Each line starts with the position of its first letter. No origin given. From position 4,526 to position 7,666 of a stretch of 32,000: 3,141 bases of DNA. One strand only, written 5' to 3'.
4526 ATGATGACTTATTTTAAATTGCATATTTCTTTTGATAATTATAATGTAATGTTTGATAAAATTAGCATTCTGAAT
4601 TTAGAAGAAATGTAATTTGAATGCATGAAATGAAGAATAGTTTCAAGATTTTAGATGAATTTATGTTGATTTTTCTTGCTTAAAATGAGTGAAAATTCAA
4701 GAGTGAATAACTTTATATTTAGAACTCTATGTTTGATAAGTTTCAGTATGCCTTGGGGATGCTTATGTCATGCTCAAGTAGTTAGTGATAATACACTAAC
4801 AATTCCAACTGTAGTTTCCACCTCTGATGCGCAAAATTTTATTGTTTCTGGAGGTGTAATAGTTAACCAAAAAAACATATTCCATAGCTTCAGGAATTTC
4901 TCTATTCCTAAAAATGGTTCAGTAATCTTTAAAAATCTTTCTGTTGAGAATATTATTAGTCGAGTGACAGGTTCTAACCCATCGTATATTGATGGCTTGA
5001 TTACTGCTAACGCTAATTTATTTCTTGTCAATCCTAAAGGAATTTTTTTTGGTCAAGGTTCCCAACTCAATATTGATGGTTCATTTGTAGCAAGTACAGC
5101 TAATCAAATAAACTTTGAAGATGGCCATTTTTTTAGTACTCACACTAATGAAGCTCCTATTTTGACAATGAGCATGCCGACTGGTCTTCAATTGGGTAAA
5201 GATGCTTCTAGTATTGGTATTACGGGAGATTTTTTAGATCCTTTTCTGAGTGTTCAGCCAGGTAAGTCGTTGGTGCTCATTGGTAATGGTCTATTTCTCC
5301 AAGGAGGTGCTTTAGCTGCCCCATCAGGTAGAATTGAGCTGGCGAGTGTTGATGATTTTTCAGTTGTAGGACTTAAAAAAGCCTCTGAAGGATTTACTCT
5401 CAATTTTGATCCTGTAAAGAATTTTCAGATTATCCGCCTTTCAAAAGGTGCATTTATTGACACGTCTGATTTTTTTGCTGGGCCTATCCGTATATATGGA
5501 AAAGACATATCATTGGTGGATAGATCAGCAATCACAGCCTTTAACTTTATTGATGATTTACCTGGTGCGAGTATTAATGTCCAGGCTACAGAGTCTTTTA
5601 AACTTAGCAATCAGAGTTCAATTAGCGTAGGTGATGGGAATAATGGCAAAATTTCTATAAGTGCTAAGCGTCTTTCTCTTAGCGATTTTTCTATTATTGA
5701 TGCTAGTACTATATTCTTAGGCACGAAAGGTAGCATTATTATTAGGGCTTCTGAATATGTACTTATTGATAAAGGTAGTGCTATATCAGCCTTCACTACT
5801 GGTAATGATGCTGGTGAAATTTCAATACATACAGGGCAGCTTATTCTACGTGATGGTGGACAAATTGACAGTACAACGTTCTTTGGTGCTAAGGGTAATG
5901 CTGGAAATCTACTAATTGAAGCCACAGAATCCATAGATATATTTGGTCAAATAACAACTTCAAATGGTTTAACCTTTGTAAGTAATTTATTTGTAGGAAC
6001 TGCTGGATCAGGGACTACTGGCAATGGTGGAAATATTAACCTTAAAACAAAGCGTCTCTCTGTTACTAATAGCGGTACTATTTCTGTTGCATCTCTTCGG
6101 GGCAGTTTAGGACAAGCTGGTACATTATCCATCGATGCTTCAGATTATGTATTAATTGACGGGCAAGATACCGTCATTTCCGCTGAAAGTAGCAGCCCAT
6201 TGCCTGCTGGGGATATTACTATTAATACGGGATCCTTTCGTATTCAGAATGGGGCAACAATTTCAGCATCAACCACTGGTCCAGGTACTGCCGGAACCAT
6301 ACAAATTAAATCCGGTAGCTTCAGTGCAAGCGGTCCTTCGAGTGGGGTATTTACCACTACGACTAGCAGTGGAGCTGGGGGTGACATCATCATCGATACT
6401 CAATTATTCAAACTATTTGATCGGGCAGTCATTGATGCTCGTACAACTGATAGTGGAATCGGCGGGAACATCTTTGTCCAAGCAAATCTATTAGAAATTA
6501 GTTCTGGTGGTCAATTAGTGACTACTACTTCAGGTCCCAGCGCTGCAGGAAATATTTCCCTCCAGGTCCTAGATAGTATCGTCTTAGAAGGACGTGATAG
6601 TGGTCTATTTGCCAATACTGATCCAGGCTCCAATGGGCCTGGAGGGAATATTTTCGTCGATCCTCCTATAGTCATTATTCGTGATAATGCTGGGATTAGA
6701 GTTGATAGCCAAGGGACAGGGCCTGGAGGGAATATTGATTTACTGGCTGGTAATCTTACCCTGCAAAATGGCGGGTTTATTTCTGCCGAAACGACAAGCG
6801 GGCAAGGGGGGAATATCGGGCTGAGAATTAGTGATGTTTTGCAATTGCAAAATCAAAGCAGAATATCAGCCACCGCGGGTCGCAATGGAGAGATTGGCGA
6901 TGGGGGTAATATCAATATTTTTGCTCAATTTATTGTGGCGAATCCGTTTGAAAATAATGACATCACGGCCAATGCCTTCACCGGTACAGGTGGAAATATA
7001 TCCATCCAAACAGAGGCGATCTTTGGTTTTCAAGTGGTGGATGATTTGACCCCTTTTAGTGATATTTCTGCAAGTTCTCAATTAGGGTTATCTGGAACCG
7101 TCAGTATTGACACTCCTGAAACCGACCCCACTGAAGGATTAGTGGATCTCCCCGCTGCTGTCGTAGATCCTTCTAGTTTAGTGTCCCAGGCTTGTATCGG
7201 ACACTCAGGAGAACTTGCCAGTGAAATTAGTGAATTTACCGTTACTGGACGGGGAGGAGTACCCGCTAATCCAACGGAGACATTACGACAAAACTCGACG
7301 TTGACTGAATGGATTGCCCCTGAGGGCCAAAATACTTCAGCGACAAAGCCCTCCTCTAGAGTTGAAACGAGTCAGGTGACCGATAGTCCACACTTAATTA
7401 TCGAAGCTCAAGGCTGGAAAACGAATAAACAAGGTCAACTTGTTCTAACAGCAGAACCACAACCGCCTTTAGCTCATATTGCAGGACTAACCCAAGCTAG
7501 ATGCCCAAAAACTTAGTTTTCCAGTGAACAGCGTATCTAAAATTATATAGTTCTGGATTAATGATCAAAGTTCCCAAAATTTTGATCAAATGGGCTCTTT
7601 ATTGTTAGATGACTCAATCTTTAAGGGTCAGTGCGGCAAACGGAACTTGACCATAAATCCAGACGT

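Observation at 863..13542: Envelope module built around two CHAT proteases, a CHASE2 sensor, a TPS exoprotein and a sigma-like factor, with no assigned function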

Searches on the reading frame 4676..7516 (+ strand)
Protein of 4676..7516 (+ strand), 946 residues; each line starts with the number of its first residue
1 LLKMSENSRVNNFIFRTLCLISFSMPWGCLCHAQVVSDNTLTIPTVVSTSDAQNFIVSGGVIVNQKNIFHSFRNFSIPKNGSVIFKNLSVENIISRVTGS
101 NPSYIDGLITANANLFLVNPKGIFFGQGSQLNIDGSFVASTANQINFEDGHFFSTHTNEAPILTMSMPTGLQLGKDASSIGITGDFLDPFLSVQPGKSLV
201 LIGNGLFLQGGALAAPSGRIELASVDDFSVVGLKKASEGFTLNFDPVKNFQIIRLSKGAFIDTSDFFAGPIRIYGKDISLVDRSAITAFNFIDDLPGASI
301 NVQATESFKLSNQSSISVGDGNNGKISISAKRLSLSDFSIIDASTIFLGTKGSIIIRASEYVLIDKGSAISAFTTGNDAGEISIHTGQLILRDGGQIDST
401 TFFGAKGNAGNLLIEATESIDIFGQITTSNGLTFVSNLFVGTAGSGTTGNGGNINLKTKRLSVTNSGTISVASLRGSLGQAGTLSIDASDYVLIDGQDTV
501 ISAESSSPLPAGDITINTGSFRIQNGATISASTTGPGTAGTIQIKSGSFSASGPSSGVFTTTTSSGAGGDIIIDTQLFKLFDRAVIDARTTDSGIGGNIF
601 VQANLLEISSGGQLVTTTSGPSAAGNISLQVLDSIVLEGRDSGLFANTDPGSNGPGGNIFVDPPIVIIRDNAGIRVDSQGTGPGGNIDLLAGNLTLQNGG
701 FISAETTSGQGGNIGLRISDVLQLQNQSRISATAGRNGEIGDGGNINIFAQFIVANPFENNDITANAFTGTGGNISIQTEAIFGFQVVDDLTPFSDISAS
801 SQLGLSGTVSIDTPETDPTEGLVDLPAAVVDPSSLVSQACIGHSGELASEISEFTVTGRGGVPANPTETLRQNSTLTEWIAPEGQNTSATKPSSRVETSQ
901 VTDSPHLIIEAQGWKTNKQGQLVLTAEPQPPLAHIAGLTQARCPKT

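Call 4: search_protein_families(library=pfam, proteins=[window:4676-7516:+], max_evalue=0.01)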
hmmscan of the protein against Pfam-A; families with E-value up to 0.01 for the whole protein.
window:4676-7516:+ (946 aa): 1 family
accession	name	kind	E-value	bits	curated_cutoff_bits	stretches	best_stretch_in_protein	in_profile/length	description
PF05860.19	TPS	-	5.5e-51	174.3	33.5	1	33-265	1-240/252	TPS secretion domain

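Call 5: search_protein_families(library=ncbifam, proteins=[window:4676-7516:+], max_evalue=0.01)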
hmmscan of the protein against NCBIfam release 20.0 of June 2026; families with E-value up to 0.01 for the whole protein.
window:4676-7516:+ (946 aa): 1 family
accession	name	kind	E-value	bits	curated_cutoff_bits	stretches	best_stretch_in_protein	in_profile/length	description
TIGR01901.1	adhes_NPXG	domain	6.6e-20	70.8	29.1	1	69-143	1-78/79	filamentous hemagglutinin N-terminal domain-containing protein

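Call 77: find_related_loci(query=A6, collection=metagenome_contigs, flank=10000)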
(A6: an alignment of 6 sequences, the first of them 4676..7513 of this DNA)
Query A6 (946 aa) in metagenome_contigs; peptide patterns used: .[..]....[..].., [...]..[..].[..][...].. (x = any residue, [..] = any of these).
600 stretches matched a pattern (row limit reached: there are more); 351 encode a relative of the query (tblastn E <= 1e-3); the best 80 are kept; 80 distinct loci.
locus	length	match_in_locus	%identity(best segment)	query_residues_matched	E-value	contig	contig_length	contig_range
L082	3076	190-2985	39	18-935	2e-165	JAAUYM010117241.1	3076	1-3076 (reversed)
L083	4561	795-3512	35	4-926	6e-130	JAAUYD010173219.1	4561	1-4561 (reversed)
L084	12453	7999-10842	36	31-943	8e-128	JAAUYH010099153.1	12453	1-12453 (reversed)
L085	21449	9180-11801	37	19-944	3e-122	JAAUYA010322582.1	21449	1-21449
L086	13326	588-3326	34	16-934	1e-118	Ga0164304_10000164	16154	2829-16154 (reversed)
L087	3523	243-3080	35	31-926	5e-121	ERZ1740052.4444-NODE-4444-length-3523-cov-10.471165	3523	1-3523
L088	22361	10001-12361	41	18-946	7e-114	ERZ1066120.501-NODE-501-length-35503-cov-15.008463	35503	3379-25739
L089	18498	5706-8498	33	28-926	8e-113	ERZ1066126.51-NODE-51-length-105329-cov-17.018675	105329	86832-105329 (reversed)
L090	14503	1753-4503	35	16-938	2e-122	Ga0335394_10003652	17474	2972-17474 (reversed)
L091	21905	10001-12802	34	18-943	1e-119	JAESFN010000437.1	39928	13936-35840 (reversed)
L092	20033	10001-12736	33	12-943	4e-105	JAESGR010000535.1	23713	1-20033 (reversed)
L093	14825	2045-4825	33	30-945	2e-104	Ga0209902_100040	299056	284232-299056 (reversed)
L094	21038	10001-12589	33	18-924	9e-103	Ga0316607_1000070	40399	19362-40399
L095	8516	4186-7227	33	33-943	3e-102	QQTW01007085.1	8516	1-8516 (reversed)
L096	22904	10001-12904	32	15-941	2e-101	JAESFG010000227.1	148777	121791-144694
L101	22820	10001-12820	32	12-930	4e-97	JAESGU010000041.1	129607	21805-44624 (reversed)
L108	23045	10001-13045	31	16-926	1e-88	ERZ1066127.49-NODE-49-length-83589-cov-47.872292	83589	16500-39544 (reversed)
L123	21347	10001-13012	36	307-944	1e-81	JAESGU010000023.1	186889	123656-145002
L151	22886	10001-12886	32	57-927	6e-112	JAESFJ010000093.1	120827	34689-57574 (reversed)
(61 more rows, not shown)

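Call 82: search_protein_families(library=pfam, proteins=[L088:12354-14198:+, L088:17101-18906:+, L088:7032-8630:-, L090:4505-6472:+, L090:9440-10267:-, L090:10283-12664:-, L090:12669-14177:-, L108:15809-17023:+, L108:1666-2439:+, L090:30-1403:+], max_evalue=0.001)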
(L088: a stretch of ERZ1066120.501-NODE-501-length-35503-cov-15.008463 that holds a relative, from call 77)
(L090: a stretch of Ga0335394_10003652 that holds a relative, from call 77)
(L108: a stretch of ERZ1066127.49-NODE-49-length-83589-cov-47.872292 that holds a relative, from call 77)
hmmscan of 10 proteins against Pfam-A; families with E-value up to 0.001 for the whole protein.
L088:12354-14198:+ (614 aa): 4 families
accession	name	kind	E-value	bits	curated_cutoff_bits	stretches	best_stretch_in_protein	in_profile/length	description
PF03865.19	ShlB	-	2.6e-31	109.7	22.7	2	408-573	153-310/311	Haemolysin secretion/activation protein ShlB/FhaC/HecB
PF08479.16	POTRA_2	-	6e-24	84.1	24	1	115-189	2-76/76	POTRA domain, ShlB-type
PF01103.29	Omp85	-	2.8e-20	73.5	24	1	290-609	1-321/325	Omp85 superfamily domain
PF07244.20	POTRA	-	3.8e-05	24.8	21.3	0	114-189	1-79/79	Surface antigen variable number repeat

L088:17101-18906:+ (601 aa): 5 families
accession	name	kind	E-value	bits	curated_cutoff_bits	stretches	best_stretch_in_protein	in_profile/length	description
PF00664.28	ABC_membrane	-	2.6e-38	132.7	28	1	36-316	3-274/274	ABC transporter transmembrane region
PF00005.33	ABC_tran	-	6.8e-36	124.3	25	1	379-527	2-137/137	ABC transporter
PF02463.25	SMC_N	-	4.5e-06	26.7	40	0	498-569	136-211/220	RecF/RecN/SMC N terminal domain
PF01935.23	DUF87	-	0.00012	22.6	23.2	1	390-410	25-45/220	Helicase HerA, central domain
PF13401.12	AAA_22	-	0.00016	22.5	27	1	390-527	7-95/130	AAA domain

L088:7032-8630:- (532 aa): 1 family
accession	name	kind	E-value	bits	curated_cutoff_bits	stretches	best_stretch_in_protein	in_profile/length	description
PF02074.21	Peptidase_M32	-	1.9e-175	584.7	25.1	1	39-526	2-489/489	Carboxypeptidase Taq (M32) metallopeptidase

L090:4505-6472:+ (655 aa): 3 families
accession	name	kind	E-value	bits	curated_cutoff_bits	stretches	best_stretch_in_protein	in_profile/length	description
PF03865.19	ShlB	-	8.3e-31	108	22.7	1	302-613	3-310/311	Haemolysin secretion/activation protein ShlB/FhaC/HecB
PF01103.29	Omp85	-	1.7e-17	64.4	24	1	341-649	1-321/325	Omp85 superfamily domain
PF08479.16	POTRA_2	-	3.5e-07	30.4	24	1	143-236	3-76/76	POTRA domain, ShlB-type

L090:9440-10267:- (275 aa): 1 family
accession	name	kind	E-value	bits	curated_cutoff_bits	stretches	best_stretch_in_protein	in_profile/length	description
PF06051.17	DUF928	-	1e-51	175.8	26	1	73-264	2-184/184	Domain of Unknown Function (DUF928)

L090:10283-12664:- (793 aa): 2 families
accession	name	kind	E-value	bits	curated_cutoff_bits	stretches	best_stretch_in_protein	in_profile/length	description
PF05226.16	CHASE2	-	1.6e-57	195.4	26.3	1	400-729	2-256/257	CHASE2 domain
PF12770.12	CHAT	-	3.3e-14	53.4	24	1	115-342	9-266/289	CHAT domain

L090:12669-14177:- (502 aa): 2 families
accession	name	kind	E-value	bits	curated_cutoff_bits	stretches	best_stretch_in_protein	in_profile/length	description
PF08852.17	DUF1822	-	2.7e-67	227.9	25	1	28-500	1-369/370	Protein of unknown function (DUF1822)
PF13646.12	HEAT_2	-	1.9e-05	25.3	27.7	1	327-389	1-60/88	HEAT repeats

L108:15809-17023:+ (404 aa): 1 family
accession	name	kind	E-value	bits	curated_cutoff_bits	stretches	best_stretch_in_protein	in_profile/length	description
PF14234.11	DUF4336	-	1.2e-156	521.3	28.5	1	49-369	1-321/321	Domain of unknown function (DUF4336)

L108:1666-2439:+ (257 aa): 0 families

L090:30-1403:+ (457 aa): 2 families
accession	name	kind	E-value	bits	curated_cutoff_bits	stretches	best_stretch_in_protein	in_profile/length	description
PF06739.17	SBBP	-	2.3e-34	117.5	20.5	5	290-322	1-34/38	Beta-propeller repeat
PF25293.1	Beta-prop_EMC1_N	-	2.3e-06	27.9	34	0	216-267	123-174/219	EMC1 N-terminal beta-propeller domain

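Call 87: search_protein_families(library=pfam, proteins=[L151:1823-3040:-, L101:1445-3082:-, L123:19003-19764:+, L086:12910-13326:-, L090:14158-14502:-, L091:1-393:+, L151:3439-5847:+, L151:678-1883:-, L123:19761-20774:+], max_evalue=0.01)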
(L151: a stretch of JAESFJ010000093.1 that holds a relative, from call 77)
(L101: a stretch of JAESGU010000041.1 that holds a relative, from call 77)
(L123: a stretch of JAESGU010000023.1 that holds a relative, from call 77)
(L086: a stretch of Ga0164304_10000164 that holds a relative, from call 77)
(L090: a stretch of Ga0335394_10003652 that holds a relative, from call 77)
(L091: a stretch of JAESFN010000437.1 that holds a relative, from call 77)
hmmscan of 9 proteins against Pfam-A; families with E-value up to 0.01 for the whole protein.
L151:1823-3040:- (405 aa): 7 families
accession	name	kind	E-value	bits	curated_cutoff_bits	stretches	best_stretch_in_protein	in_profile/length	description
PF04545.22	Sigma70_r4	-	4e-08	33.1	24.1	1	309-351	1-43/50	Sigma-70, region 4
PF08281.18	Sigma70_r4_2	-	1.7e-06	28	25.7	1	307-356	5-54/54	Sigma-70, region 4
PF13545.12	HTH_Crp_2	-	6.8e-05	23.2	27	1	328-359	22-53/70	Crp-like helix-turn-helix domain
PF12802.13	MarR_2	-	9.2e-05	23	27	1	316-353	7-45/61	MarR family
PF04542.20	Sigma70_r2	-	0.00094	19.4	24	1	72-142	3-69/71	Sigma-70 region 2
PF01047.28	MarR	-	0.0019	18.5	24.6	1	315-351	4-40/59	MarR family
PF08279.18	HTH_11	-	0.0061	16.9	25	0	326-356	14-43/55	HTH domain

L101:1445-3082:- (545 aa): 4 families
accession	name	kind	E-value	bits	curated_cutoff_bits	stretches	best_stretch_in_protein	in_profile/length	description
PF04545.22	Sigma70_r4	-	9.1e-11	41.5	24.1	2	341-380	4-43/50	Sigma-70, region 4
PF08281.18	Sigma70_r4_2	-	2.1e-09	37.3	25.7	1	334-379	3-48/54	Sigma-70, region 4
PF06530.18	Phage_antitermQ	-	0.006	17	26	0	338-390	59-111/118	Phage antitermination protein Q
PF04297.20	UPF0122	-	0.0081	16.8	22.7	0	337-387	15-63/101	Putative helix-turn-helix protein, YlxM / p13 like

L123:19003-19764:+ (253 aa): 1 family
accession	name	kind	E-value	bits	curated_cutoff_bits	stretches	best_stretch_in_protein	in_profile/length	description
PF04542.20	Sigma70_r2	-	5.7e-06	26.5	24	1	95-138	25-69/71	Sigma-70 region 2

L086:12910-13326:- (138 aa): 2 families
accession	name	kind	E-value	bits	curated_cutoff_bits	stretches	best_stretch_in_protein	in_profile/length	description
PF04545.22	Sigma70_r4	-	2.8e-06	27.2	24.1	1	25-72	1-48/50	Sigma-70, region 4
PF08281.18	Sigma70_r4_2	-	0.00054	20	25.7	1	21-71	3-53/54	Sigma-70, region 4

L090:14158-14502:- (114 aa): 1 family
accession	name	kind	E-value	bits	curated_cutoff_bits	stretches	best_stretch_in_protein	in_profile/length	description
PF04545.22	Sigma70_r4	-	0.0014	18.5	24.1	1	3-48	3-48/50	Sigma-70, region 4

L091:1-393:+ (130 aa): 1 family
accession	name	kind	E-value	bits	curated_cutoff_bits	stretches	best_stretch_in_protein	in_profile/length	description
PF08281.18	Sigma70_r4_2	-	0.00015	21.8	25.7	1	75-115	12-52/54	Sigma-70, region 4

L151:3439-5847:+ (802 aa): 2 families
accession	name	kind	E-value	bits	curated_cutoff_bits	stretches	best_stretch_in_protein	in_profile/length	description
PF05226.16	CHASE2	-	1.7e-61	208.5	26.3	1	402-732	2-256/257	CHASE2 domain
PF12770.12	CHAT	-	2.3e-14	53.9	24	1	185-332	108-270/289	CHAT domain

L151:678-1883:- (401 aa): 1 family
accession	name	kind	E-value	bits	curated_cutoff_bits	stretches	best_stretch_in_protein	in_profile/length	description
PF08852.17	DUF1822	-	2e-105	353.3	25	1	45-399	13-369/370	Protein of unknown function (DUF1822)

L123:19761-20774:+ (337 aa): 1 family
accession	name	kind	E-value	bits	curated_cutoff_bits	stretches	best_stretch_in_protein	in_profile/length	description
PF08852.17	DUF1822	-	2.1e-64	218.4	25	1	31-336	1-370/370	Protein of unknown function (DUF1822)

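Call 101: search_protein_families(library=padloc, proteins=[window:4676-7516:+], max_evalue=0.01)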
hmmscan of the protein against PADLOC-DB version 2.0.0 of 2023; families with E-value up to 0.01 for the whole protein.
window:4676-7516:+ (946 aa): 0 families
